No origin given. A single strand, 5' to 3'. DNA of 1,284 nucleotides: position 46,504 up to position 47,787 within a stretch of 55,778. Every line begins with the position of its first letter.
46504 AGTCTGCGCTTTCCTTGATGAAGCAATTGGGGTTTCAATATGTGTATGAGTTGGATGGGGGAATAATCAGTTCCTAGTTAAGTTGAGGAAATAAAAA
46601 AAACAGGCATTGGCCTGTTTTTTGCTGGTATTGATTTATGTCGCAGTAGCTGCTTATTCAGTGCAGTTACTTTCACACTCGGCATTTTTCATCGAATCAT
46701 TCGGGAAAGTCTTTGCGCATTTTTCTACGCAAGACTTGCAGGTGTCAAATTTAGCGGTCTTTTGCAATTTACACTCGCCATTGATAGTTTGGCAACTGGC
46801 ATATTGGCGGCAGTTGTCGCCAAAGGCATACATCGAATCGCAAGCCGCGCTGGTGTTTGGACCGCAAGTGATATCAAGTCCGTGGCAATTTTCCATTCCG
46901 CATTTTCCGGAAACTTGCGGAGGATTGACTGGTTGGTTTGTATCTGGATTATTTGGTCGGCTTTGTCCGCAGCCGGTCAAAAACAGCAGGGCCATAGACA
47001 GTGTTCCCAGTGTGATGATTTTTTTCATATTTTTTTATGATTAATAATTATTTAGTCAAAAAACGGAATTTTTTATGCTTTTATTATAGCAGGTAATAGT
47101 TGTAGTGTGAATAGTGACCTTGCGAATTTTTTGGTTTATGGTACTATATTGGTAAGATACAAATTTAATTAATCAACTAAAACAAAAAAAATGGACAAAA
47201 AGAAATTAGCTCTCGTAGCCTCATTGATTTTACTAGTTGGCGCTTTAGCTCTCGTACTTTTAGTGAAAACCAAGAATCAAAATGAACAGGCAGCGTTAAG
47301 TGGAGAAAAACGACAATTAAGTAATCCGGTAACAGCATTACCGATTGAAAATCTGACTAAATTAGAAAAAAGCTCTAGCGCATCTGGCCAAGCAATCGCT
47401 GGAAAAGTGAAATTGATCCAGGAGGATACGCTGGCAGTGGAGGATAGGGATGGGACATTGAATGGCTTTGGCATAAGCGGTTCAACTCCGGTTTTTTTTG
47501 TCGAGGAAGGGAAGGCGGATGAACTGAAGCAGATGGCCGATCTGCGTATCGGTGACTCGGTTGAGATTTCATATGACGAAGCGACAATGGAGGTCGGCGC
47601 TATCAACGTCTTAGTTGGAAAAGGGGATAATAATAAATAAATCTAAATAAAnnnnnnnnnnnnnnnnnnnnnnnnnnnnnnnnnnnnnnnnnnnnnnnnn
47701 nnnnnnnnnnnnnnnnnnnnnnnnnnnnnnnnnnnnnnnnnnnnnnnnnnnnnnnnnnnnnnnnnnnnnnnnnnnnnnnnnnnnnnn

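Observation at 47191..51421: Recurring three-family surface cassette: Cys-rich A + Cys-rich B + small membrane-anchored S protein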

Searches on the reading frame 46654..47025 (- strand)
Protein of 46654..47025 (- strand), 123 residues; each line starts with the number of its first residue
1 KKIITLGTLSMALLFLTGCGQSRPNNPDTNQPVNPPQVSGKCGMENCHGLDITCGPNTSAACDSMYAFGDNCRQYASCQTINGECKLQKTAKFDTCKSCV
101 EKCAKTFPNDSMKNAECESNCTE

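Call 8: search_protein_families(library=pfam, proteins=[window:46654-47025:-], max_evalue=1)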
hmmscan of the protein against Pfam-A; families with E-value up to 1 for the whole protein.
window:46654-47025:- (123 aa): 2 families
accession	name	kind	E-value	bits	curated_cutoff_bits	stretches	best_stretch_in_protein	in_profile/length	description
PF13627.12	LptM_cons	-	0.025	14.9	27.3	1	9-21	4-16/23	LPS-assembly lipoprotein LptM, conserved region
PF13069.11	DUF3933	-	0.15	12.4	25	1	73-102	2-29/52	Protein of unknown function (DUF3933)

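Call 46: search_protein_families(library=ncbifam, proteins=[window:46654-47025:-], max_evalue=0.1)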
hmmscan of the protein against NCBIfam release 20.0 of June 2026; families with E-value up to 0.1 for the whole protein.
window:46654-47025:- (123 aa): 2 families
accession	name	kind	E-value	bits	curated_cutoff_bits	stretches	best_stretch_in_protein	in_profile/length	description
NF047847.2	SS_mature_LptM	equivalog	0.003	17.6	27.7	1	1-22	2-23/31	LPS translocon maturation chaperone LptM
NF038215.1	acineto_lipo_PV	hypoth_equivalog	0.093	12.5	33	0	2-31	1-31/55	NF038215 family lipoprotein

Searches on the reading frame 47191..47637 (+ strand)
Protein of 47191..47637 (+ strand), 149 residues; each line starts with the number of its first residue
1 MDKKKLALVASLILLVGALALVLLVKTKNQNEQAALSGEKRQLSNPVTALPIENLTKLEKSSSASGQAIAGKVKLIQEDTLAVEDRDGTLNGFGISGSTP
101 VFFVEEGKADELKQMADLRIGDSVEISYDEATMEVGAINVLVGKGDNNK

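Call 8: search_protein_families(library=pfam, proteins=[window:47191-47637:+], max_evalue=1)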
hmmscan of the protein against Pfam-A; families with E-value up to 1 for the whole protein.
window:47191-47637:+ (149 aa): 0 families
